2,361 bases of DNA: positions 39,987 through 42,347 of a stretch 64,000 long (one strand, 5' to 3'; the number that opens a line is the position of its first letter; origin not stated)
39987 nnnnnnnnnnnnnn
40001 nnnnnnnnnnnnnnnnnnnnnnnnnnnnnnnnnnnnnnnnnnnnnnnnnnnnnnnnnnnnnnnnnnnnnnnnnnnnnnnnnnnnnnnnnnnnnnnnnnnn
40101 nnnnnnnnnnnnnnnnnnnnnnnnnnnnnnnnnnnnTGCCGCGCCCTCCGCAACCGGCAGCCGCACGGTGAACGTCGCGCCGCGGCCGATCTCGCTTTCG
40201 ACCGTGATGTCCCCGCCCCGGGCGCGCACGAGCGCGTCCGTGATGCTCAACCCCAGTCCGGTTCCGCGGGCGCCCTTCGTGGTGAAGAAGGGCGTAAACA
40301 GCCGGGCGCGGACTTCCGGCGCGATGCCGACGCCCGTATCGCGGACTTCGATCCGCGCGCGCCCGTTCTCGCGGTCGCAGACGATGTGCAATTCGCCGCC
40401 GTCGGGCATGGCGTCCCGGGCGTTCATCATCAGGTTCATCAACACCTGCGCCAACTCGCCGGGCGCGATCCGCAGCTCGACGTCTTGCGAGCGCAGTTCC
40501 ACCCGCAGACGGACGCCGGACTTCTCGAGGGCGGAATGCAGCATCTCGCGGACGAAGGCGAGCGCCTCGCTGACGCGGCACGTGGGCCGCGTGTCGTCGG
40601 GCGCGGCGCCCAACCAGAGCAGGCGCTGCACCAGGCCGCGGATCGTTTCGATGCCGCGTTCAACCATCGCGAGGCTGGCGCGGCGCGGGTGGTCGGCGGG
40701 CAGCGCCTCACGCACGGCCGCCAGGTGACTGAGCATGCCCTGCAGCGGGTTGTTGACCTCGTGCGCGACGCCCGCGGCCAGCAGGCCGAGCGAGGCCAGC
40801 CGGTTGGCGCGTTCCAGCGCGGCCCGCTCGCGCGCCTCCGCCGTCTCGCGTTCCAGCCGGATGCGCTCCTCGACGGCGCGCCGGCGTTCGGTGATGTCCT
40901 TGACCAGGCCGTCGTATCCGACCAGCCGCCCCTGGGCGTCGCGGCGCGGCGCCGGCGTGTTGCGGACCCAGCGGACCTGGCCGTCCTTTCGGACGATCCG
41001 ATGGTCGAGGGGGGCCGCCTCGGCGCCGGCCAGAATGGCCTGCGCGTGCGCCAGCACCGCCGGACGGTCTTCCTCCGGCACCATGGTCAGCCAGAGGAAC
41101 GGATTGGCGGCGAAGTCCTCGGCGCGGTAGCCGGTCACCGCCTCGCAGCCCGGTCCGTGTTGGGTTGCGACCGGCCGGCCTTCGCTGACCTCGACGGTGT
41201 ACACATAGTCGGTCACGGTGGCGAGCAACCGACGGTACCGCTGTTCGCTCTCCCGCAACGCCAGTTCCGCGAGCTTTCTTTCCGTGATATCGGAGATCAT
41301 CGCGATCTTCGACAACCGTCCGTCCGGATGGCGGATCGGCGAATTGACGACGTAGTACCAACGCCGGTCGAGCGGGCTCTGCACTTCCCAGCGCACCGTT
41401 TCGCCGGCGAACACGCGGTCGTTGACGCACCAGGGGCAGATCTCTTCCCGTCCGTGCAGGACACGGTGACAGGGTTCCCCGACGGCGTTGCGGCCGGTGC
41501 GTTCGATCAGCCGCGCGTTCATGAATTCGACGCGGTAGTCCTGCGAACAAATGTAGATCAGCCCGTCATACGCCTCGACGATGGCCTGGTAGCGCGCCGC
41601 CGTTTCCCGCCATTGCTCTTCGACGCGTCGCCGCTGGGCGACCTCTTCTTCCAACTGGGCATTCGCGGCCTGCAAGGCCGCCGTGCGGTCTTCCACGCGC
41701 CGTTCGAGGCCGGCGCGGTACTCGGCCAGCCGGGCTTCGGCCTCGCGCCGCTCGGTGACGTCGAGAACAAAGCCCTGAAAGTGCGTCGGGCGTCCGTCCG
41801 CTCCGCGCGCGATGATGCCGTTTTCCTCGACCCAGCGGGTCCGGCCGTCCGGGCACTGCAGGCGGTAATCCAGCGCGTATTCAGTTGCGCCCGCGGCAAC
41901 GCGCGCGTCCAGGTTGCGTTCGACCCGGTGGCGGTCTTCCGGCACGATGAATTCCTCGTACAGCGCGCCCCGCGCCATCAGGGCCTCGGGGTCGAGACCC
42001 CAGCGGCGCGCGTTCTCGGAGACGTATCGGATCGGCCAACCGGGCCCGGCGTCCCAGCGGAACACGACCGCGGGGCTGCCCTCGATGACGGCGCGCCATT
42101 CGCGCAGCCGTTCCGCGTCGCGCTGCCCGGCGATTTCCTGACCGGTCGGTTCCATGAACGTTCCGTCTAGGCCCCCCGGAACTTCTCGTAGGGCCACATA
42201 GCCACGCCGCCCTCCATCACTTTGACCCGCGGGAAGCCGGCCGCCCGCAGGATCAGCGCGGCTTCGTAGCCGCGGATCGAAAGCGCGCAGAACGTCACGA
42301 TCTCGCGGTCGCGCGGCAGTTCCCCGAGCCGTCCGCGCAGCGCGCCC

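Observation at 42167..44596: Histidine kinase fused to a CoA-disulfide reductase/NADH oxidase plus rhodanese module as its only sensory domain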

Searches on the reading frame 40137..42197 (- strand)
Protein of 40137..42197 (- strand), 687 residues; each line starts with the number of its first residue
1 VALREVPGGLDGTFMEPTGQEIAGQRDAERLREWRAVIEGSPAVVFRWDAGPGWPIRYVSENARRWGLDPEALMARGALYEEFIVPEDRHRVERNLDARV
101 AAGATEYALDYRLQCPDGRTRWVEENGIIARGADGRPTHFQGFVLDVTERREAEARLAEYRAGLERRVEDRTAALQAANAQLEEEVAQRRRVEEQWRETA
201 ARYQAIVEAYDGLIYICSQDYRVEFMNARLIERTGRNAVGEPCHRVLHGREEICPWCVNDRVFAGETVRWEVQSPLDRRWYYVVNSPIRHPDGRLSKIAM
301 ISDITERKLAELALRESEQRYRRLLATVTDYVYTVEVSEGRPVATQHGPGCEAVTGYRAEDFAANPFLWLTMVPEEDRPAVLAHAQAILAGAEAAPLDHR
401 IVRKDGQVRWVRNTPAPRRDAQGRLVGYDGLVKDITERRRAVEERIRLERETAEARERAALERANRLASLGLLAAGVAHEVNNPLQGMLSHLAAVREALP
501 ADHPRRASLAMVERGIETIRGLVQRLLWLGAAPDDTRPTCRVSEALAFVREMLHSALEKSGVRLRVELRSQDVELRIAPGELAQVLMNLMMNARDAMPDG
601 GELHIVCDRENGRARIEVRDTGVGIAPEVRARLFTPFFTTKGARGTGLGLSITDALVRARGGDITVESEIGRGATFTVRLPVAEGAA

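Call 4: search_protein_families(library=pfam, proteins=[window:40137-42197:-], max_evalue=0.01)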
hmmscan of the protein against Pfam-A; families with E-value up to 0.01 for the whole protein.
window:40137-42197:- (687 aa): 9 families
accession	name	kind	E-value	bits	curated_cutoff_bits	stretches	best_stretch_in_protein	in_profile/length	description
PF08447.18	PAS_3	-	6.7e-33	113.3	25.6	2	58-144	3-89/89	PAS fold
PF02518.31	HATPase_c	-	1.6e-26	93.4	26.4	1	581-683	5-110/111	Histidine kinase-, DNA gyrase B-, and HSP90-like ATPase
PF08448.16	PAS_4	-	1e-21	77.7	23.1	3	55-152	16-110/110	PAS fold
PF13426.13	PAS_9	-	1.6e-14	54.5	27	2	351-437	20-103/103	PAS domain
PF00989.32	PAS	-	1.4e-13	51.3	22.6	2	33-147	2-113/113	PAS fold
PF10090.15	HPTransfase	-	2.6e-08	34.1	22.9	1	563-627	16-77/123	Histidine phosphotransferase C-terminal domain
PF00512.31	HisKA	-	2.1e-06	28.1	26.9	1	470-527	2-58/66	His Kinase A (phospho-acceptor) domain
PF13188.13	PAS_8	-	0.00041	20.6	21.8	0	201-255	1-55/65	PAS domain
PF13581.12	HATPase_c_2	-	0.0011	19.4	27.4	1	544-657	6-109/127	Histidine kinase-like ATPase domain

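Call 64: search_protein_families(library=ncbifam, proteins=[window:40137-42197:-], max_evalue=0.00001)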
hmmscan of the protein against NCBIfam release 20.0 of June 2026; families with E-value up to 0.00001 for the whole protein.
window:40137-42197:- (687 aa): 76 families (the best 25 are shown)
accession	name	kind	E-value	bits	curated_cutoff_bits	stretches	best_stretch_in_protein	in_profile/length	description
NF008468.0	PRK11360.1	equivalog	4.9e-57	193.6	646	1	313-684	262-610/616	two-component system sensor histidine kinase AtoS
NF052573.1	HisKinEspAMyxo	equivalog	5e-51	173.6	1400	2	300-684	239-613/755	serine histidine kinase EspA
NF052574.1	HisKinEspCMyxo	equivalog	1.2e-45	155.9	1200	1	449-685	395-640/785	serine histidine kinase EspC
NF007688.0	PRK10364.1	equivalog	3.3e-42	144.8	479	1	458-683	228-452/460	two-component system sensor histidine kinase ZraS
NF041777.1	sens_FixL_Rhizob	equivalog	2.3e-41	142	850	2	277-684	80-483/485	sensor protein FixL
NF010411.0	PRK13837.1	equivalog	5.7e-41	140.4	647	1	444-685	423-678/828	two-component system VirA-like sensor kinase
NF053867.1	SprKinKinDBac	equivalog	8.2e-35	120.2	775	1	448-684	267-499/500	sporulation kinase KinD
TIGR02956.1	TMAO_torS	equivalog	1e-33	116.6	676.5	1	442-686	436-686/967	TMAO reductase system sensor histidine kinase/response regulator TorS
TIGR00229.1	sensory_box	domain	1.3e-33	115.9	22.9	2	315-444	1-125/126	PAS domain S-box protein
NF046020.1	HisKinCckABruc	equivalog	6.3e-33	113.7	1000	1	451-681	460-706/868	cell cycle histidine kinase CckA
NF047497.1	HK_LIC_12097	equivalog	9.3e-33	113.4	500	1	461-682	141-366/367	LIC_12097 family sensor histidine kinase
NF010076.0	PRK13557.1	subfamily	1.2e-32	113.1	631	1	354-685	65-397/540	histidine kinase famiy protein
NF038348.1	T2SS_HK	subfamily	2.7e-31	108.6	450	1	576-682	466-573/574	histidine kinase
NF053781.1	cdiGMPphdstlr2612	equivalog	2.5e-30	104.9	1600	2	279-441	674-832/1268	Tlr1612 family c-di-GMP phosphodiesterase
NF046044.1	PnpS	equivalog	3.4e-30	105.3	400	1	511-681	212-390/390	two-component system histidine kinase PnpS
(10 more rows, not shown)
